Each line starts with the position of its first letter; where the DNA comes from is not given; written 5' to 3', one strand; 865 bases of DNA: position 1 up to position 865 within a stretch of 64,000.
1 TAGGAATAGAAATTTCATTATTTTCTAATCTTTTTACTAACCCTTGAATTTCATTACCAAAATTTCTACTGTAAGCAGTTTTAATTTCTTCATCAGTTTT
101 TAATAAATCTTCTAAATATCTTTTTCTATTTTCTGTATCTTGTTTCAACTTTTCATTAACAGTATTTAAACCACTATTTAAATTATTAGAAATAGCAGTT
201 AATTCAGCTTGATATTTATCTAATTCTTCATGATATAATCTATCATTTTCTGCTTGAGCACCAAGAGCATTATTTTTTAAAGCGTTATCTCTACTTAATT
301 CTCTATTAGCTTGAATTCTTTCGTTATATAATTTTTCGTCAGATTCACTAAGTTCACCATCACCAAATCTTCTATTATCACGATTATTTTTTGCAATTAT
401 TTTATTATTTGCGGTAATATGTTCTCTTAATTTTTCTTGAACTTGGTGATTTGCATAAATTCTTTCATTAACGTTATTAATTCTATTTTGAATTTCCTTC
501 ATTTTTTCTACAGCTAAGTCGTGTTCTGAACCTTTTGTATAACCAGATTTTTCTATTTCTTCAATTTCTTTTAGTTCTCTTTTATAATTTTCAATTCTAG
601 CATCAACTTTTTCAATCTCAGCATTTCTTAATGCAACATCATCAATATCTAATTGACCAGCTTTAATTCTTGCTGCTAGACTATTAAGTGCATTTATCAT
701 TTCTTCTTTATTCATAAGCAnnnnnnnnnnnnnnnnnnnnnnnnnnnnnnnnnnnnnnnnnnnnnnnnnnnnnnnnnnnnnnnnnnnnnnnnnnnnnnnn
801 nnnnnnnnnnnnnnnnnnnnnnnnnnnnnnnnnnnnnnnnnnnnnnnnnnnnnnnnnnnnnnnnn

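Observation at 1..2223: Left-end cassette: Cys/Tyr-rich membrane-anchored surface protein with a WSEW (thrombospondin-type-1-like) motif, translationally coupled to a second coiled-coil protein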

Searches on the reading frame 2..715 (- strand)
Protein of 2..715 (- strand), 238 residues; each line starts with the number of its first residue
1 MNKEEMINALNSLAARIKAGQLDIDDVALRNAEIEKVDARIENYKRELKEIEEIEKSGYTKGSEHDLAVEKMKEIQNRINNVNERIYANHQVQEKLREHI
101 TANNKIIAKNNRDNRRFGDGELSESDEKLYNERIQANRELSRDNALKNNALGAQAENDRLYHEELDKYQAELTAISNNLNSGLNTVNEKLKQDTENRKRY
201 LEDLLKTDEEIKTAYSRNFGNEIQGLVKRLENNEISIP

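Call 7: search_protein_families(library=pfam, proteins=[window:2-715:-], max_evalue=1)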
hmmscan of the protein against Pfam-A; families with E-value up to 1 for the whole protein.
window:2-715:- (238 aa): 5 families
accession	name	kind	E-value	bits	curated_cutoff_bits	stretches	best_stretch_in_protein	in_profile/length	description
PF07889.17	DUF1664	-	0.0047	17.4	34.6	1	163-232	48-115/124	Protein of unknown function (DUF1664)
PF14712.11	Snapin_Pallidin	-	0.011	16.6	29.6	1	36-86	31-78/89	Snapin/Pallidin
PF10934.14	Sheath_initiator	-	0.1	13.1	32.9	1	190-234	19-63/104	Contractile injection system sheath initiator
PF04791.21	LMBR1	-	0.48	9.6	31.9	1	34-199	200-332/510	LMBR1-like membrane protein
PF04513.17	Baculo_PEP_C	-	0.85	10.1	38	0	166-205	59-98/140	Baculovirus polyhedron envelope protein, PEP, C terminus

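Call 8: search_protein_families(library=ncbifam, proteins=[window:2-715:-], max_evalue=1)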
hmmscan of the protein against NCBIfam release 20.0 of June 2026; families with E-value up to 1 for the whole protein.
window:2-715:- (238 aa): 3 families
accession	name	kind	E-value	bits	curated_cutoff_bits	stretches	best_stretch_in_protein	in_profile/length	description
NF045487.1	ASRP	equivalog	0.0098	14.5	300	1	11-197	98-276/593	archaea-specific SMC-related protein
NF008729.0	PRK11747.1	equivalog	0.011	14.2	598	1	26-195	260-421/703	ATP-dependent DNA helicase DinG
TIGR03751.1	conj_TIGR03751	hypoth_equivalog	0.1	13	77.7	1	186-235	36-86/124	TIGR03751 family conjugal transfer lipoprotein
